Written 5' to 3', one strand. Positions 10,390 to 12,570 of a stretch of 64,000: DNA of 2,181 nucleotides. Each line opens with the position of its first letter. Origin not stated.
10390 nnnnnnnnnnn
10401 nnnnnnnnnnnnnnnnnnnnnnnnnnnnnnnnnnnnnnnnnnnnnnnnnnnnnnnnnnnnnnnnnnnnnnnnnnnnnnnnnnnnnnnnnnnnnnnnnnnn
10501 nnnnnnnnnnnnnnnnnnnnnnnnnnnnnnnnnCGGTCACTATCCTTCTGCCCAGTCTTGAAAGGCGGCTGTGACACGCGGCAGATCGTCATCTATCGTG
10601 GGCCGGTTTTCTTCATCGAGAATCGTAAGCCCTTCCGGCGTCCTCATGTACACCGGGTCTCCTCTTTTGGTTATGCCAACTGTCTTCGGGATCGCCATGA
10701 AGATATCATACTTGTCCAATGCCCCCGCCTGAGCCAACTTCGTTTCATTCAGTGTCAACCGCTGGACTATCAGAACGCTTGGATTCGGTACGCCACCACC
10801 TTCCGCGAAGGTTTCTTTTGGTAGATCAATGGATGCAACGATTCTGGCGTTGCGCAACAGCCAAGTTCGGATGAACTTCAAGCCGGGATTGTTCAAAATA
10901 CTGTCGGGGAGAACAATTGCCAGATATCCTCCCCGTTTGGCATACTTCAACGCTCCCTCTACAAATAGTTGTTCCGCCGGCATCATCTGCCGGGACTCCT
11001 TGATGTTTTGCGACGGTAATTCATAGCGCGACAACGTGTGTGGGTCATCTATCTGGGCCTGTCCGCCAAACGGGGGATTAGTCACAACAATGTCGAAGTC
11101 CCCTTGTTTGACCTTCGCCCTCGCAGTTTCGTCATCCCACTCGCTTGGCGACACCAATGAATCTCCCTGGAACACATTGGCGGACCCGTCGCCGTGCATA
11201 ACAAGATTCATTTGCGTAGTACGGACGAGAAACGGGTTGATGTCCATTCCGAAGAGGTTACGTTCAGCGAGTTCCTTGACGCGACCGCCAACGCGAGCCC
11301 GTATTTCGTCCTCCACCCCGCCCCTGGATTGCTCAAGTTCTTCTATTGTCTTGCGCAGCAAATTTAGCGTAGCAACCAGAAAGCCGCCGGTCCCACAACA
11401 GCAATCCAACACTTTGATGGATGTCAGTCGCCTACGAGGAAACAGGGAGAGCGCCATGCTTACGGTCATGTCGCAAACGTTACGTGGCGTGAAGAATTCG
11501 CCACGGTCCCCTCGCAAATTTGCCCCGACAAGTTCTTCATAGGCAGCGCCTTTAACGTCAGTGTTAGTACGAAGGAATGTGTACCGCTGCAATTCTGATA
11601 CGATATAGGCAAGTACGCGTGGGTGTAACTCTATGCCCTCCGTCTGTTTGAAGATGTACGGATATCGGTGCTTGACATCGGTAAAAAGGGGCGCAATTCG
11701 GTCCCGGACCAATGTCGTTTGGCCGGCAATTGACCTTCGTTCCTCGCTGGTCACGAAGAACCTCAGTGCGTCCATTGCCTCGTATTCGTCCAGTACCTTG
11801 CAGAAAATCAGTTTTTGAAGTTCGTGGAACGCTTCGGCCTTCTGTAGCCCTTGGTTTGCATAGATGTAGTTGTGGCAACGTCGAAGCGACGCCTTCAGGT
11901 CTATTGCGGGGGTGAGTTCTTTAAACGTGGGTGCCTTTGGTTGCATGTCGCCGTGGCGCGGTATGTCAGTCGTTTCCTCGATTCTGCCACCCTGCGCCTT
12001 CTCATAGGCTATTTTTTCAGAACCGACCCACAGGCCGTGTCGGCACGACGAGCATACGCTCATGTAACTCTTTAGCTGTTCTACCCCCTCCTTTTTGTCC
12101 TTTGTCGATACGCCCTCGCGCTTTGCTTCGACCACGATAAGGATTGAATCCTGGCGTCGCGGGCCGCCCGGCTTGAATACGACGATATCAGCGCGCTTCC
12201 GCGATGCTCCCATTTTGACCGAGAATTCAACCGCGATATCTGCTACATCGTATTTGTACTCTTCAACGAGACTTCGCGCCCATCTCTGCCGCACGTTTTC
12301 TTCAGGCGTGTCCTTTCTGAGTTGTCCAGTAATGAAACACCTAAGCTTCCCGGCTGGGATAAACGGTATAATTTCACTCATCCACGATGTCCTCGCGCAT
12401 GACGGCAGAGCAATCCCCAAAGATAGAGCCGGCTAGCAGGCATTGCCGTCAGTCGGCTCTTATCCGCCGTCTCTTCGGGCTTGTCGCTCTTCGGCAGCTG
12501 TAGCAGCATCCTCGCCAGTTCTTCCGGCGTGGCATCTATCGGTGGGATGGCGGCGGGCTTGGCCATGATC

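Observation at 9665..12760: ~3-kb low-GC island inserted right after the groESL terminator carries a Type IIB/IIG-like RM system (nuclease-methyltransferase fusion + half-size S subunit)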

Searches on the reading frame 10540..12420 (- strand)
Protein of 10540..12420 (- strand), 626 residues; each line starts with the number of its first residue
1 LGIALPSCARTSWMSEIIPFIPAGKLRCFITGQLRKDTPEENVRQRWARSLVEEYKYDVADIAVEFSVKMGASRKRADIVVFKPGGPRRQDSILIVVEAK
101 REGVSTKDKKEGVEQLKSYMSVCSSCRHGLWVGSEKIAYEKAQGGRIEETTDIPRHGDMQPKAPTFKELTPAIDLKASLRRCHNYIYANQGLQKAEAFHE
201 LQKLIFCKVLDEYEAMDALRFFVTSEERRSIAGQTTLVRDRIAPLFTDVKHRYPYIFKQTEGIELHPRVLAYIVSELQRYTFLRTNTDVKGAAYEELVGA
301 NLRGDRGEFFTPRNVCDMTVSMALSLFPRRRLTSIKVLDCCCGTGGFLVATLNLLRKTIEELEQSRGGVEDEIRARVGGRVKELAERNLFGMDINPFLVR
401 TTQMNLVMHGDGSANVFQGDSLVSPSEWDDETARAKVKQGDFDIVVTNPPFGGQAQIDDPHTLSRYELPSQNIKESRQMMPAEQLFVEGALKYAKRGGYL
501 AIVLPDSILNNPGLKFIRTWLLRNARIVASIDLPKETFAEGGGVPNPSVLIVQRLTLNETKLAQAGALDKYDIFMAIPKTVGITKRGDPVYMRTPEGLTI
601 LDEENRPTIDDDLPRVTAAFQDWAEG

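Call 3: search_protein_families(library=pfam, proteins=[window:10540-12420:-], max_evalue=0.01)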
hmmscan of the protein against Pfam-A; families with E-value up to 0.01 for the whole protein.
window:10540-12420:- (626 aa): 8 families
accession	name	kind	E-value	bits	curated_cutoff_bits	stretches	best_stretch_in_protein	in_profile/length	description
PF02384.22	N6_Mtase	-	2.4e-27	96.5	20.4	1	287-553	3-231/311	N-6 DNA Methylase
PF13588.12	HSDR_N_2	-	1.3e-19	70.7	25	1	39-154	1-110/110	Type I restriction enzyme R protein N terminus (HSDR_N)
PF07669.17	Eco57I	-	9e-17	62.1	25.3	1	388-535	2-168/171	Eco57I restriction-modification methylase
PF20473.4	MmeI_Mtase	-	8.8e-08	32.1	27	1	329-408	15-84/259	MmeI, DNA-methyltransferase domain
PF01170.24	UPF0020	-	1.5e-06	28.5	22.3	1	337-454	32-134/197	RMKL-like, methyltransferase domain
PF04313.20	HSDR_N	-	0.00039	20.8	25.1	1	62-120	114-162/198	Type I restriction enzyme R protein N terminus (HSDR_N)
PF05175.20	MTS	-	0.00098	19.2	23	0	432-457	89-114/170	Methyltransferase small domain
PF09445.16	Methyltransf_15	-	0.0078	16.2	22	0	378-456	12-86/165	RNA cap guanine-N2 methyltransferase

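Call 4: search_protein_families(library=ncbifam, proteins=[window:10540-12420:-], max_evalue=0.01)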
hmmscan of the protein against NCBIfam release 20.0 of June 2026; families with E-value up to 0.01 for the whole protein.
window:10540-12420:- (626 aa): 8 families
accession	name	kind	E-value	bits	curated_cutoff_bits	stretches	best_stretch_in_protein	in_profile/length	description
NF047738.1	antiphage_MADS2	equivalog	4.9e-159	530.7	720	1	23-605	3-617/654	methylation-associated defense system DNA methyltransferase MAD2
TIGR02987.1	met_A_Alw26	exception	1.6e-16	60.2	353.5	1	306-537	3-228/523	Alw26I/Eco31I/Esp3I family type II restriction adenine-specific DNA-methyltransferase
TIGR00497.1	hsdM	equivalog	2.5e-13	49.6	242.75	1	275-540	165-405/515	type I restriction-modification system subunit M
NF033452.1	BREX_1_MTaseX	exception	3.1e-11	41.9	500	2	435-553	501-614/1210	BREX-1 system adenine-specific DNA-methyltransferase PglX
NF033455.1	BREX_6_MTaseX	exception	8.8e-11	40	900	2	331-410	326-400/1319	BREX-6 system adenine-specific DNA-methyltransferase PglX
TIGR03534.1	RF_mod_PrmC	equivalog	2.6e-08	33.6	199.1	1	309-501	66-216/253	peptide chain release factor N(5)-glutamine methyltransferase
TIGR03704.1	PrmC_rel_meth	equivalog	0.00027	20.5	248.8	0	296-356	45-109/251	putative protein N(5)-glutamine methyltransferase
NF033451.1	BREX_2_MTaseX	equivalog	0.00091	17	400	1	315-407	208-287/1185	BREX-2 system adenine-specific DNA-methyltransferase PglX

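Call 5: search_protein_families(library=padloc, proteins=[window:10540-12420:-], max_evalue=0.01)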
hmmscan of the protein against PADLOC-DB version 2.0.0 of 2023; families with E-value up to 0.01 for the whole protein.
window:10540-12420:- (626 aa): 74 families (the best 25 are shown)
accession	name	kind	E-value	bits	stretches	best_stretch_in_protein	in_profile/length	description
PDLC03318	MTase_II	-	2e-114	381.5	2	23-426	18-463/723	Type II methyltransferase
PDLC03034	MTase_I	-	4.3e-66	221.6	1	26-614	44-643/672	Type I methyltransferase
PDLC03030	MTase_I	-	6.3e-63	211.2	1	32-555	43-582/670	Type I methyltransferase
PDLC03018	MTase_I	-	1.5e-60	203.4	3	34-361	19-355/749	Type I methyltransferase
PDLC04134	mad2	-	6.5e-57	191.4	1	37-624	2-488/492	mads_2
PDLC03317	MTase_II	-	3.4e-41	139.4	1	146-590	136-561/831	Type II methyltransferase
PDLC03021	MTase_I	-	1.1e-37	128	1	253-544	108-368/491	Type I methyltransferase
PDLC03218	MTase_II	-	1.8e-35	120.6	1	182-560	132-487/532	Type II methyltransferase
PDLC03357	MTase_II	-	1.9e-31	107.1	1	174-557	3-337/620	Type II methyltransferase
PDLC03026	MTase_I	-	3.3e-27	93.8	1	189-554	19-355/487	Type I methyltransferase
PDLC03624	REase_MTase_IIG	-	2.1e-23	80.2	1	269-542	380-637/1271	Type IIG restriction enzyme-methyltransferase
PDLC03025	MTase_I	-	1.7e-22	77.8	1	291-540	145-358/569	Type I methyltransferase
PDLC03022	MTase_I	-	4.3e-20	69.7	1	285-552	161-404/857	Type I methyltransferase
PDLC03348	MTase_II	-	2.3e-18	64.1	1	287-554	201-451/727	Type II methyltransferase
PDLC03311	MTase_II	-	9.4e-18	62.1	1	438-539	98-195/464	Type II methyltransferase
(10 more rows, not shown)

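Call 12: find_homologous_proteins(query=window:10540-12381:-, max_evalue=1e-10)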
Query window:10540-12381:- (613 aa): 5884 proteins with E <= 1e-10 among 8000 candidates; the best 120 are listed.
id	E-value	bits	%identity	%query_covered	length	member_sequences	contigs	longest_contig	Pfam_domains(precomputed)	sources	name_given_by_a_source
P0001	0.0e+0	1396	100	100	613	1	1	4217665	PF02384.23,PF07669.18,PF01170.25,PF13588.13,PF20473.5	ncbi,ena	-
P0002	0.0e+0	1099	77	100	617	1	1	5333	PF02384.23,PF07669.18,PF13588.13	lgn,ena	-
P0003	0.0e+0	1098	76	100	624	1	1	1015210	PF02384.23,PF07669.18,PF01170.25,PF13588.13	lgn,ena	-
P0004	0.0e+0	1088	77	100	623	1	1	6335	PF02384.23,PF07669.18,PF01170.25,PF13588.13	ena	-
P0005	0.0e+0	1080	76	100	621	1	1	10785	PF02384.23,PF07669.18,PF01170.25,PF13588.13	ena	-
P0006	0.0e+0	1078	75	100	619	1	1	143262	PF02384.23,PF07669.18,PF01170.25,PF13588.13,PF20473.5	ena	-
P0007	0.0e+0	1077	75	100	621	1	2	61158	PF05175.21,PF02384.23,PF07669.18,PF01170.25,PF13588.13,PF20473.5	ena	-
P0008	0.0e+0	1077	75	99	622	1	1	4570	PF02384.23,PF07669.18,PF13588.13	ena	-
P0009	0.0e+0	1075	76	100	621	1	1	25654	PF02384.23,PF07669.18,PF01170.25,PF13588.13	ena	-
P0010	0.0e+0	1073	76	99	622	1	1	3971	PF05175.21,PF02384.23,PF07669.18,PF01170.25,PF13588.13,PF20473.5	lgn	-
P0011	0.0e+0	1072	76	100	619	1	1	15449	PF02384.23,PF07669.18,PF01170.25,PF13588.13,PF20473.5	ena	-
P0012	0.0e+0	1072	76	100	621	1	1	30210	PF02384.23,PF07669.18,PF01170.25,PF13588.13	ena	-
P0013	0.0e+0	1071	75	100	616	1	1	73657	PF02384.23,PF07669.18,PF01170.25,PF13588.13,PF20473.5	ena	-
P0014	0.0e+0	1069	75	100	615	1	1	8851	PF02384.23,PF07669.18,PF01170.25,PF13588.13,PF20473.5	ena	-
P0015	0.0e+0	1067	75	100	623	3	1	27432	PF02384.23,PF07669.18,PF01170.25,PF13588.13,PF20473.5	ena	-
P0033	0.0e+0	1052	75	99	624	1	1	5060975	PF02384.23,PF07669.18,PF01170.25,PF13588.13,PF20473.5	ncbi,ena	-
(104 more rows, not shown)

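Call 14: find_encoding_contigs(protein=P0001, flank=10000, max_places=5)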
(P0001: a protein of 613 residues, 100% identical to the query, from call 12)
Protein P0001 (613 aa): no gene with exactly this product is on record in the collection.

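Call 15: find_encoding_contigs(protein=P0003, flank=10000, max_places=3)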
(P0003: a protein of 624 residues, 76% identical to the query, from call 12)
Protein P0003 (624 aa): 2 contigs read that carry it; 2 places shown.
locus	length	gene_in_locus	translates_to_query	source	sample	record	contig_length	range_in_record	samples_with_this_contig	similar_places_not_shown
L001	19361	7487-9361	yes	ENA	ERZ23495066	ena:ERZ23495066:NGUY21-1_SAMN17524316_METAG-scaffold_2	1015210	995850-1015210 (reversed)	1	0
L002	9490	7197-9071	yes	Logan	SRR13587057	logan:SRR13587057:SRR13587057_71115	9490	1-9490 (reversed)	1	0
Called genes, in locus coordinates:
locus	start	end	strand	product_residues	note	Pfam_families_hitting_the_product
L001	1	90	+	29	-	?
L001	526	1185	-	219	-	PF01844:HNH, PF14279:HNH_5 (weak)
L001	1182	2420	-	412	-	PF02463:SMC_N (faint), PF13175:AAA_15 (weak), PF13476:AAA_23, PF13555:AAA_29 (faint), PF13175:AAA_15 (weak), PF13304:AAA_21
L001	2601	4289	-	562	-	-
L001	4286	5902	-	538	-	-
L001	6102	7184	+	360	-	PF13391:HNH_2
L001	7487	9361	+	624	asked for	PF13588:HSDR_N_2, PF02384:N6_Mtase, PF01170:UPF0020 (weak), PF07669:Eco57I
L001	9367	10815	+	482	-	PF01420:Methylase_S (weak)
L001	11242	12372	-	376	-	PF14072:DndB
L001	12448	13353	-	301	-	PF23023:Anti-Pycsar_Apyc1, PF00753:Lactamase_B, PF12706:Lactamase_B_2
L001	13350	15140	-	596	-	PF00009:GTP_EFTU, PF00071:Ras (weak), PF03144:GTP_EFTU_D2, PF22042:EF-G_D2 (weak), PF00679:EFG_C, PF06421:LepA_C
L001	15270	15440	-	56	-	-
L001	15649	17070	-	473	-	PF00089:Trypsin, PF13365:Trypsin_2, PF00595:PDZ (weak), PF13180:PDZ_2, PF17820:PDZ_6, PF13180:PDZ_2 (weak)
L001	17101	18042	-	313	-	PF03888:MucB_RseB, PF17188:MucB_RseB_C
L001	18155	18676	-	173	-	PF03872:RseA_N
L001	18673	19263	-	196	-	PF07638:Sigma70_ECF, PF04542:Sigma70_r2, PF08281:Sigma70_r4_2, PF04545:Sigma70_r4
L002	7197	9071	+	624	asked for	PF13588:HSDR_N_2, PF02384:N6_Mtase, PF01170:UPF0020 (weak), PF07669:Eco57I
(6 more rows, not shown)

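Call 16: find_encoding_contigs(protein=P0033, flank=10000, max_places=3)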
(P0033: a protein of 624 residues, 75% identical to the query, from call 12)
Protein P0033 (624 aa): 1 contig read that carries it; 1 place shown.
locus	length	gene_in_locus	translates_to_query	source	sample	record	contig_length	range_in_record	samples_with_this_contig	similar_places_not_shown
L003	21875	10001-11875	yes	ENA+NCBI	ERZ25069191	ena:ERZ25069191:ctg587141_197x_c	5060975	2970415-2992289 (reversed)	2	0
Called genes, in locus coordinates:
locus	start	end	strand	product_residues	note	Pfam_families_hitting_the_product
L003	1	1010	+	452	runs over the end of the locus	-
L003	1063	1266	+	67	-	-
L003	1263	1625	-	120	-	-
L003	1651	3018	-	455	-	PF00899:ThiF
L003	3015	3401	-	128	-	-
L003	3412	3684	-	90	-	PF14452:Multi_ubiq (weak)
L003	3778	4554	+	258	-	PF07969:Amidohydro_3 (weak), PF01979:Amidohydro_1 (weak)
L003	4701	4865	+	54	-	-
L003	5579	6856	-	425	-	PF00580:UvrD-helicase, PF13361:UvrD_C, PF13538:UvrD_C_2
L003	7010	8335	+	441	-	PF05598:DUF772, PF01609:DDE_Tnp_1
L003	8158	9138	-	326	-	PF00580:UvrD-helicase, PF13245:AAA_19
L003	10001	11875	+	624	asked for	PF13588:HSDR_N_2, PF02384:N6_Mtase, PF01170:UPF0020, PF20473:MmeI_Mtase (faint), PF07669:Eco57I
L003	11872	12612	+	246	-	PF01420:Methylase_S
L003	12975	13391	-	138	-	-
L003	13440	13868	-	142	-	PF00561:Abhydrolase_1, PF12697:Abhydrolase_6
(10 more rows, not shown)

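Call 18: search_solved_structures(query=P0001, max_evalue=0.01, show_alignments=2)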
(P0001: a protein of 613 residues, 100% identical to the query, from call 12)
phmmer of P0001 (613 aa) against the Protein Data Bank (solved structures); distinct sequences matched with E-value up to 0.01: 12.
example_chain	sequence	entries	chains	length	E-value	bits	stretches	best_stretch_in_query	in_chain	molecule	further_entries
8w0p_A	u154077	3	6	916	7.2e-27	97.4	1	164-548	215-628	RM.BsaXI | site-specific DNA-methyltransferase (adenine-specific)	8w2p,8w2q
2okc_A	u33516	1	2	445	1.8e-11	46.6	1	253-529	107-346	Type I restriction enzyme StySJI M protein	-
3ufb_A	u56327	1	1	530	8.4e-11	44.4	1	288-527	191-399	Type I restriction-modification system methyltransferase subunit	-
7vru_A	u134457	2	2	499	2e-07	33.2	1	273-533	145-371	Site-specific DNA-methyltransferase (adenine-specific)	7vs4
5ybb_A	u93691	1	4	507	1.1e-05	27.4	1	279-531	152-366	Type I restriction-modification system methyltransferase subunit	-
7bst_D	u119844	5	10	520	1.8e-05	26.7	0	371-525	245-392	Type I restriction enzyme EcoR124II M protein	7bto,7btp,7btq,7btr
3lkd_A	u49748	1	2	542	2.2e-05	26.5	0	376-541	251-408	Type I restriction-modification system methyltransferase subunit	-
2f8l_A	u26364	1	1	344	2.9e-05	26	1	468-541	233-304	hypothetical protein lmo1582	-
7lni_A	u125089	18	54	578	3e-05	26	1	280-530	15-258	Site-specific DNA-methyltransferase (adenine-specific)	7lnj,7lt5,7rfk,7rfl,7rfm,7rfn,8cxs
8cxz_A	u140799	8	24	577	3e-05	26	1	280-530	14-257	Site-specific DNA-methyltransferase (adenine-specific)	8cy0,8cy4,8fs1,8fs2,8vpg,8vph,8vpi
8c45_A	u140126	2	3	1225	0.00038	22.4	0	318-394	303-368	site-specific DNA-methyltransferase (adenine-specific)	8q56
7qw5_A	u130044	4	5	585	0.0032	19.3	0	375-532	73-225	Modification methylase BseCI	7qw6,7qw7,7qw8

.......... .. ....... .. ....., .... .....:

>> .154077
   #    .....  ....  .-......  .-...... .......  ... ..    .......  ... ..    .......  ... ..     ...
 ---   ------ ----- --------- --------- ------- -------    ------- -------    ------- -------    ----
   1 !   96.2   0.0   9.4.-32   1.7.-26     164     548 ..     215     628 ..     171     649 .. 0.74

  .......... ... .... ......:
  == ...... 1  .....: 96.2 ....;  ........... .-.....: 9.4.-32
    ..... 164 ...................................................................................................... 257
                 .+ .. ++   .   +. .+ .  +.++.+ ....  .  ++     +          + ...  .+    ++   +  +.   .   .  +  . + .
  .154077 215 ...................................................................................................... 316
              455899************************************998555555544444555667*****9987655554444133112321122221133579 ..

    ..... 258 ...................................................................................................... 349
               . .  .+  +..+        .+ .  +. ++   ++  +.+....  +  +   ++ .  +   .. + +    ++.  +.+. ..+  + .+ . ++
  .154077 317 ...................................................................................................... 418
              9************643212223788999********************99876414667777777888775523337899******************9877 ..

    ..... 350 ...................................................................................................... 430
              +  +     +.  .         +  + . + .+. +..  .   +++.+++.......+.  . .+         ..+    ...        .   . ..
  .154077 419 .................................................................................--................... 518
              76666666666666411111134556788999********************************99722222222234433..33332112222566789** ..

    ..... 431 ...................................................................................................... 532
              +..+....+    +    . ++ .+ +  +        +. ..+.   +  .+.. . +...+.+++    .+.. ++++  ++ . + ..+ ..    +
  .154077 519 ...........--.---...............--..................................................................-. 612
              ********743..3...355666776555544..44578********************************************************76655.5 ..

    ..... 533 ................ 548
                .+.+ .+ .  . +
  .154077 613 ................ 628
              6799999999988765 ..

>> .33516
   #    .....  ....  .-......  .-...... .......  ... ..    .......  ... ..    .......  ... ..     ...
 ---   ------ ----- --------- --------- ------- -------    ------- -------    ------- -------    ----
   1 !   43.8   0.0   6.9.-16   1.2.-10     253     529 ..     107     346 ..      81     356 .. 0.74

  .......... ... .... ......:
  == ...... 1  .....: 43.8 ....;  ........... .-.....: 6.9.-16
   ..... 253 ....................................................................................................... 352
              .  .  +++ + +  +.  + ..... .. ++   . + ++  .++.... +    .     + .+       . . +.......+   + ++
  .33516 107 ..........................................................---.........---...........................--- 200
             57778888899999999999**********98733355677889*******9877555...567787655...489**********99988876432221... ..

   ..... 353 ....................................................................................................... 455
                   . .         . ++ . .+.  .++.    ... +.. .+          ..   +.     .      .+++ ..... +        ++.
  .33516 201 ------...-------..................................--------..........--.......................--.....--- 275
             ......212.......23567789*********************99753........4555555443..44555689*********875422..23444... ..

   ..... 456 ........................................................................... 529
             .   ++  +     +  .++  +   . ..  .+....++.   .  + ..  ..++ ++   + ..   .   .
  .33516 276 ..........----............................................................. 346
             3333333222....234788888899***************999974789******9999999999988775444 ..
